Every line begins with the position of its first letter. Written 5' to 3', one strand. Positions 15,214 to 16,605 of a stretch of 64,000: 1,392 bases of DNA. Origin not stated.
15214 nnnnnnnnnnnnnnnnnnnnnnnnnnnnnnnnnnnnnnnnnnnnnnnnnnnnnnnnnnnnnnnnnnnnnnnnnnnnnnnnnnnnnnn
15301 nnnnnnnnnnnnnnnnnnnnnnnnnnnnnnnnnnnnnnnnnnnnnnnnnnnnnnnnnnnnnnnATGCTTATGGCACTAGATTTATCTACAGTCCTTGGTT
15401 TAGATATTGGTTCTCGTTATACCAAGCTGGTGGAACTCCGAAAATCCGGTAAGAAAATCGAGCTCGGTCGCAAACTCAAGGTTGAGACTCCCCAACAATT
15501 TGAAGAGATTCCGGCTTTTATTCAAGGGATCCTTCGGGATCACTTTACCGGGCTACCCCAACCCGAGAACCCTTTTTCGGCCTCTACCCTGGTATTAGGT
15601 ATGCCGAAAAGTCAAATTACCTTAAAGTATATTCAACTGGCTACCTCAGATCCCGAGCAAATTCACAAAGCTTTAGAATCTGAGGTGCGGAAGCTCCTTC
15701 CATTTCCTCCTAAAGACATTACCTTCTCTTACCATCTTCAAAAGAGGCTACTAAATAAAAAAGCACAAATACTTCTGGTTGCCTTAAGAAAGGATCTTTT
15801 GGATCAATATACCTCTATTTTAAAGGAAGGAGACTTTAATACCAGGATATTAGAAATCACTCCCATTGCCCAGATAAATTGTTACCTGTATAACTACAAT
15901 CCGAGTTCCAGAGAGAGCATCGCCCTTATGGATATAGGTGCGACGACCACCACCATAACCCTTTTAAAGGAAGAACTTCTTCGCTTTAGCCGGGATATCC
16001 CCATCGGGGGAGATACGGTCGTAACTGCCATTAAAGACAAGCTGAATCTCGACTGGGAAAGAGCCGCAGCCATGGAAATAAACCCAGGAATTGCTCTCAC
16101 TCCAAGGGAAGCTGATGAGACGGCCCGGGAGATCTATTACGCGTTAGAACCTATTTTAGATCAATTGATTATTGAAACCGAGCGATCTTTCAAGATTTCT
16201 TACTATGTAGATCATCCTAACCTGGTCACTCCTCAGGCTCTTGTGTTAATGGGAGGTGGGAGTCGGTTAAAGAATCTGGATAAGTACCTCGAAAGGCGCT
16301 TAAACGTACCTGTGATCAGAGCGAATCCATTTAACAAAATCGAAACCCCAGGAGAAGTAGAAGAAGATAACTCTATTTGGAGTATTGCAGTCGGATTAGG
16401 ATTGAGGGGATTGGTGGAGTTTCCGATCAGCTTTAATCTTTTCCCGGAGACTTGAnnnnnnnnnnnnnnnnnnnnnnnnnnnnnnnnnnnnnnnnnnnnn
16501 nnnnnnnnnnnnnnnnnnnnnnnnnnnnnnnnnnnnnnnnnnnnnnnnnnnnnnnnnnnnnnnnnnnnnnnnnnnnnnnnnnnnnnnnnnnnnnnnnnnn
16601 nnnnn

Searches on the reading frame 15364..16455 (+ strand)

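Call 11: search_protein_families(library=pfam, proteins=[window:15364-16455:+], max_evalue=0.001)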
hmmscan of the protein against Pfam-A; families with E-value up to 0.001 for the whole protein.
window:15364-16455:+ (363 aa): 3 families
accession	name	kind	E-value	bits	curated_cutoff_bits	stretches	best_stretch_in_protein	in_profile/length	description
PF11104.14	PilM_2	-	4.7e-29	101.8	27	1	12-349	1-339/340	Type IV pilus assembly protein PilM;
PF14450.12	FtsA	-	7.8e-13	49.3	31.8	1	187-323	1-113/127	Cell division protein FtsA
PF06723.19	MreB_Mbl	-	5.1e-07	29.3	27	1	248-321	233-305/327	MreB/Mbl protein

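Call 62: search_protein_families(library=ncbifam, proteins=[window:15364-16455:+], max_evalue=0.00001)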
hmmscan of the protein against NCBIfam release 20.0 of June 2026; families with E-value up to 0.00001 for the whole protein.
window:15364-16455:+ (363 aa): 4 families
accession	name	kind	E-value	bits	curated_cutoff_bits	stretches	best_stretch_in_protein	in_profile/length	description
TIGR01175.1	pilM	subfamily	1.8e-41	142.3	133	1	8-350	3-348/348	type IV pilus assembly protein PilM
NF045709.1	Amuc_1101_fam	equivalog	1.9e-32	112.9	650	1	83-362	79-362/608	Amuc_1101 family PilM-like pilus complex protein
TIGR01174.1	ftsA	equivalog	6.7e-09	35.3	175.85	1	137-253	151-265/371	cell division protein FtsA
TIGR00904.1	mreB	subfamily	3.6e-07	29.6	365.75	0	246-321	238-312/334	MreB/Mrl family cell shape determining protein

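Call 84: search_protein_families(library=padloc, proteins=[window:15364-16455:+], max_evalue=0.001)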
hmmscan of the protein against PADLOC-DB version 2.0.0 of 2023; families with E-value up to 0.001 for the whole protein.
window:15364-16455:+ (363 aa): 0 families
